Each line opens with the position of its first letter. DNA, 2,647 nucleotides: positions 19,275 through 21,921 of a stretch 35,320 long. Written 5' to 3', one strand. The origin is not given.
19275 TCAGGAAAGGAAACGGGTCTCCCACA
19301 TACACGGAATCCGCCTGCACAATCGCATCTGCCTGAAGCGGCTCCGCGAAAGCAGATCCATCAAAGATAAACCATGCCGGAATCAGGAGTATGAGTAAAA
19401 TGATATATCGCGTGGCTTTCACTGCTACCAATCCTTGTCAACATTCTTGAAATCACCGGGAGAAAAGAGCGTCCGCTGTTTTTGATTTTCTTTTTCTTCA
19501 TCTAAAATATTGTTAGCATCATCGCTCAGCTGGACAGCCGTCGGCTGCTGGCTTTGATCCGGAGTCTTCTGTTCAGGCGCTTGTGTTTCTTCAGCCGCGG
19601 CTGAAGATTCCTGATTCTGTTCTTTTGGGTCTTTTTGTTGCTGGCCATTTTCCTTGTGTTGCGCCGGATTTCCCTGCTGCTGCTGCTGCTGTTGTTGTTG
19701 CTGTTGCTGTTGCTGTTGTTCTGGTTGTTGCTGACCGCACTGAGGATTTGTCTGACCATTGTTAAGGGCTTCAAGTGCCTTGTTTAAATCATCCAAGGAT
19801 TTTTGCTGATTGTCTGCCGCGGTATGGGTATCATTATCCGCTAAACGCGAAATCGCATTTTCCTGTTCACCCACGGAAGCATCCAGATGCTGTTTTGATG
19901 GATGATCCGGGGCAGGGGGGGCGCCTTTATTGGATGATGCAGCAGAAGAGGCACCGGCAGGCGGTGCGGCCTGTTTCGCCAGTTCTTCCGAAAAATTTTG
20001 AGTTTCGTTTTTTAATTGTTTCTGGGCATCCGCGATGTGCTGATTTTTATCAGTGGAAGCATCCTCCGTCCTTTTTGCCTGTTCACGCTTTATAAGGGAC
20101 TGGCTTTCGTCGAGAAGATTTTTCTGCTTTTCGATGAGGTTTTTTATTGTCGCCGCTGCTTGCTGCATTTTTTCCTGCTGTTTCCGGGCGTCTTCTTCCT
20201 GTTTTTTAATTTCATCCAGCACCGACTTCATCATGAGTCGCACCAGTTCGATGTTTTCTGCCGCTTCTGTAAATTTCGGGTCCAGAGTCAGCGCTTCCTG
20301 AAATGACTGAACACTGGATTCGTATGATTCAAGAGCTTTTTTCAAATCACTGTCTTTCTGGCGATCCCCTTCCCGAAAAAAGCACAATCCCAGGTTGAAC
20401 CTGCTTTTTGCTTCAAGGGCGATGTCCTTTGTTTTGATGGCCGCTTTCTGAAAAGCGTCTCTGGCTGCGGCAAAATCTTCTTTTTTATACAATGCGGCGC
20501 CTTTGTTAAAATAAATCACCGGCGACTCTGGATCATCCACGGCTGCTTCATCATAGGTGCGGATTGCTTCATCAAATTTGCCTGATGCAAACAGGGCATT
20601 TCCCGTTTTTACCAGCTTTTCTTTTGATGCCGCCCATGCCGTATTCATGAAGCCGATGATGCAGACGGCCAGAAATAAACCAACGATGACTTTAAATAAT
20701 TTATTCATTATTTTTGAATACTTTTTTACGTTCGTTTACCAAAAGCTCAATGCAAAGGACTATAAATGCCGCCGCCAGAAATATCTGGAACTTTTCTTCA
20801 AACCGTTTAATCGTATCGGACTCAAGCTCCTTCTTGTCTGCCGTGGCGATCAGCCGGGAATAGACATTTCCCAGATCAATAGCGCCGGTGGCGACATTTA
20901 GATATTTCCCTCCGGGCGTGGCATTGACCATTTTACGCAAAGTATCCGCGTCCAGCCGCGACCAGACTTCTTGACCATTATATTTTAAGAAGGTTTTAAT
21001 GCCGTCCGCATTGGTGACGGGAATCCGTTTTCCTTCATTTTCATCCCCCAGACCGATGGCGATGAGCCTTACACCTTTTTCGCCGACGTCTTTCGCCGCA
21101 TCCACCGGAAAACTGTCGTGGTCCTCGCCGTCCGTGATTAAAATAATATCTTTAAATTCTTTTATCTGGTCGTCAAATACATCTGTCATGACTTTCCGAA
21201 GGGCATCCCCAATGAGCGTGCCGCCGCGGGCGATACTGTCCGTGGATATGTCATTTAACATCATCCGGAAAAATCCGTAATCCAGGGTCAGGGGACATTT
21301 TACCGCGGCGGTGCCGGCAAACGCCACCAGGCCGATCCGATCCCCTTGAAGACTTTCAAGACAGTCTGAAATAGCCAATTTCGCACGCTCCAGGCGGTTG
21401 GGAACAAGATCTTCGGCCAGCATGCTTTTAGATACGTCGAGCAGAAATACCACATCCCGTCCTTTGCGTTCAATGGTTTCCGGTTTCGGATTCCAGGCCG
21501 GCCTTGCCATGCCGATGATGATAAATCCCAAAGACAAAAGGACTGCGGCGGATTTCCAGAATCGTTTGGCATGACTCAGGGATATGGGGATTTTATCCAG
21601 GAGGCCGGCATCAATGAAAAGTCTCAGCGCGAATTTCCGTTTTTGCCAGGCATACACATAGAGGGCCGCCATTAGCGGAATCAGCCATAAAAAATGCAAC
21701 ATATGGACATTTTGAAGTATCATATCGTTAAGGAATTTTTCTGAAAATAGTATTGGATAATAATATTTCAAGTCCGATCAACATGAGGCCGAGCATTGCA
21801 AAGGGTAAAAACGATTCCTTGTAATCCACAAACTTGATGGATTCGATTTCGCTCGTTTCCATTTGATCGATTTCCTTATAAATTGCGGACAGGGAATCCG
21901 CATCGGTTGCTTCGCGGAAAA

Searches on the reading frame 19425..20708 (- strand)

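Call 68: search_protein_families(library=pfam, proteins=[window:19425-20708:-], max_evalue=0.00001)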
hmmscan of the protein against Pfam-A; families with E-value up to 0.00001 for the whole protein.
window:19425-20708:- (427 aa): 7 families
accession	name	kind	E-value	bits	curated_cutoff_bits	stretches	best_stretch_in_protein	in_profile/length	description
PF07719.23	TPR_2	-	2.1e-15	55.9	27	0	65-90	3-28/34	Tetratricopeptide repeat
PF00515.34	TPR_1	-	4.7e-15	55.1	27.8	0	65-89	3-27/34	Tetratricopeptide repeat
PF13414.12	TPR_11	-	8.2e-15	54.7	26.8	1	36-76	1-41/42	TPR repeat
PF13432.12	TPR_16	-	8.4e-11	42.6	32.7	1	35-90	3-58/65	Tetratricopeptide repeat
PF13428.12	TPR_14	-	1.8e-07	31.6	23.5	0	36-70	8-42/44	Tetratricopeptide repeat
PF13181.12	TPR_8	-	6e-07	29.6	25.7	0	121-145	9-33/34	Tetratricopeptide repeat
PF13424.12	TPR_12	-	2.5e-06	28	30.1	0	36-89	10-71/77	Tetratricopeptide repeat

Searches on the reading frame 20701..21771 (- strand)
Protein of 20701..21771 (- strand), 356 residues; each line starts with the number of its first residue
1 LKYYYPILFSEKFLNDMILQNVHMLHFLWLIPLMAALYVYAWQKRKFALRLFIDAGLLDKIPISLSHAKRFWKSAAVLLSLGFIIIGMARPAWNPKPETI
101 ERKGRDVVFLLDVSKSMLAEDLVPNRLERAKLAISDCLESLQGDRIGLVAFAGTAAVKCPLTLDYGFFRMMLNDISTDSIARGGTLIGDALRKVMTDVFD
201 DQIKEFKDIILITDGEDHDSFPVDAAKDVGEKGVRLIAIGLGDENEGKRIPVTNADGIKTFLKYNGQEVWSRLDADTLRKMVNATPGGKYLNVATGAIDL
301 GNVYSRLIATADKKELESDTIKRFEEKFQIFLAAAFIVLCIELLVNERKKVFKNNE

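Call 68: search_protein_families(library=pfam, proteins=[window:20701-21771:-], max_evalue=0.00001)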
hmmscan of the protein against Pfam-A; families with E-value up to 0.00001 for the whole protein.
window:20701-21771:- (356 aa): 3 families
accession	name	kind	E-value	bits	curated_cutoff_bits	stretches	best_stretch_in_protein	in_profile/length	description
PF13519.12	VWA_2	-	3.9e-21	76.1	27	1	107-216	1-107/107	von Willebrand factor type A domain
PF00092.34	VWA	-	1.1e-17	65.2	23.8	1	106-246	1-144/174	von Willebrand factor type A domain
PF13768.12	VWA_3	-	7.1e-06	26.6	27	0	106-245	2-137/155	von Willebrand factor type A domain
